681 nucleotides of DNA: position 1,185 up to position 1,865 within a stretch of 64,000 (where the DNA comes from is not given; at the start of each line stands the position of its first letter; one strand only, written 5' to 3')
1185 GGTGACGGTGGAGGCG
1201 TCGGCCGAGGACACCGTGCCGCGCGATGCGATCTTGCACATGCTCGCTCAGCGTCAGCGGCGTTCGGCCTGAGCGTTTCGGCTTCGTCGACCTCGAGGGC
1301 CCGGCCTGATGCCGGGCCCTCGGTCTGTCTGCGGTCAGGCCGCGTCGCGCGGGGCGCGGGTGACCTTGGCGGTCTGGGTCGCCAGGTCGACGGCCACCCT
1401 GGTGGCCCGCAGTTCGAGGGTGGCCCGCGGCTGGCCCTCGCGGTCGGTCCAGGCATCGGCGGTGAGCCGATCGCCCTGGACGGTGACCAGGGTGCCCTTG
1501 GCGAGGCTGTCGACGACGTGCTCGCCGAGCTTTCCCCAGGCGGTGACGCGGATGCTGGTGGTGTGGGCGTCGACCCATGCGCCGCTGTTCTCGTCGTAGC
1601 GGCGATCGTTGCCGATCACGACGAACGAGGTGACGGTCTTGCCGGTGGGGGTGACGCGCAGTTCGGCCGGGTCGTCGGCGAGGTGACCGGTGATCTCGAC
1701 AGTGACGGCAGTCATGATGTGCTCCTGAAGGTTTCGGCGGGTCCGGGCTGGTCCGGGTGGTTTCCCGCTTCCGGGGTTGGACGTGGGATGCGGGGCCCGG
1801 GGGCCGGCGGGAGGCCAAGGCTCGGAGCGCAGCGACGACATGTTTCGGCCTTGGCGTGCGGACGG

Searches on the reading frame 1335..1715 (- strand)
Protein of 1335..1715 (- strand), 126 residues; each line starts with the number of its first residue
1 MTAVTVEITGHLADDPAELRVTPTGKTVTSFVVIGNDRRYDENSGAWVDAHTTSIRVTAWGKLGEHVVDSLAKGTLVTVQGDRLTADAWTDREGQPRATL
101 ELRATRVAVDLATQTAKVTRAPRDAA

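Call 23: search_protein_families(library=pfam, max_evalue=0.001, proteins=[window:1335-1715:-])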
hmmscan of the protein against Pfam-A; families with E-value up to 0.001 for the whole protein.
window:1335-1715:- (126 aa): 1 family
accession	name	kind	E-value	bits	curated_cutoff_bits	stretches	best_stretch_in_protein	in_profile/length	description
PF00436.31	SSB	-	3.6e-19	69.2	26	1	6-108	4-102/104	Single-strand binding protein family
